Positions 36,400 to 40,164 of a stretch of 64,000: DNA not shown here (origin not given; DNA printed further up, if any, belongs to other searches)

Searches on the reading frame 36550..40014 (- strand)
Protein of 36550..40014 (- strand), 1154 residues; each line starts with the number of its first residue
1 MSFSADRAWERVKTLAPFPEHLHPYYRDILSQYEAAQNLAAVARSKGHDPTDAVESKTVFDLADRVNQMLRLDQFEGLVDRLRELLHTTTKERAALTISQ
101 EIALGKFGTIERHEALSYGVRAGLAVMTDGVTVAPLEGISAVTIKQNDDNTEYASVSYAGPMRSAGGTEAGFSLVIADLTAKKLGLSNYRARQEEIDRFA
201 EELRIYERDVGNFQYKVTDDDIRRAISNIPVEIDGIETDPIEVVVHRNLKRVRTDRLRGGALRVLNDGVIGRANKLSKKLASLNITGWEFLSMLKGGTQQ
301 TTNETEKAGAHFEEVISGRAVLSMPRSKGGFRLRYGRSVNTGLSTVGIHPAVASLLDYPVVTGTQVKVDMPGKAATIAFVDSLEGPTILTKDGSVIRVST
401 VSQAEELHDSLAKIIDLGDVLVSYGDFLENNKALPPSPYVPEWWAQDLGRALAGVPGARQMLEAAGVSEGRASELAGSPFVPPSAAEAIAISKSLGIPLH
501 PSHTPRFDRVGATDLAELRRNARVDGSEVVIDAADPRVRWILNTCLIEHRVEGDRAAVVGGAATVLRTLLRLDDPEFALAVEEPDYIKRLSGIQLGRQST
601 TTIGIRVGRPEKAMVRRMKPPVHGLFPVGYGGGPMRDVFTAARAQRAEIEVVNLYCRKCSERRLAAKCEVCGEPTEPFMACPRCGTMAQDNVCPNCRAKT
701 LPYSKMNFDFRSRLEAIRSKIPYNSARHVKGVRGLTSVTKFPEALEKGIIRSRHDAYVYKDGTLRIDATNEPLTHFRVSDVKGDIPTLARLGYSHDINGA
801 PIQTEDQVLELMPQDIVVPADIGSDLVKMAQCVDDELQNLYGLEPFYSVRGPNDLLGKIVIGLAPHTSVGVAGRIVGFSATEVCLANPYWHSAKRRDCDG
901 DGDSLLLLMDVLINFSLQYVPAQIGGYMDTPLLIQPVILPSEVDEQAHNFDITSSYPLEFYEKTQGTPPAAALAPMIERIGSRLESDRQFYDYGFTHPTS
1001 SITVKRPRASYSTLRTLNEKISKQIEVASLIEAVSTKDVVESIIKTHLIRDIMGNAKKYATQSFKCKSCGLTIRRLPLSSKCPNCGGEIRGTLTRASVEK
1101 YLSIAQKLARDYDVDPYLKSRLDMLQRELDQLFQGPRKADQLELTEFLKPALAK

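Call 89: search_protein_families(library=pfam, proteins=[window:36550-40014:-], max_evalue=0.001)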
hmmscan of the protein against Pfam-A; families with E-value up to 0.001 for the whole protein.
window:36550-40014:- (1154 aa): 4 families
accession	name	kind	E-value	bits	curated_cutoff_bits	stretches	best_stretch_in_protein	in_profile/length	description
PF24846.1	PolC_DP2_cat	-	4.2e-113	377.7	24.3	1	726-1020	5-299/299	DNA polymerase II large subunit DP2, catalytic domain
PF24844.1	PolC_DP2_central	-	7e-103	344.8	24.3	1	305-687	8-369/372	DNA polymerase II large subunit DP2, central domain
PF03833.19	PolC_DP2_N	-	1.2e-92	310.4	24.3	1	25-295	2-269/271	DNA polymerase II large subunit DP2, N-terminal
PF22912.2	zf-DPOE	-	6e-05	23.5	21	1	1061-1114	2-53/58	Zinc finger domain of DNA polymerase-epsilon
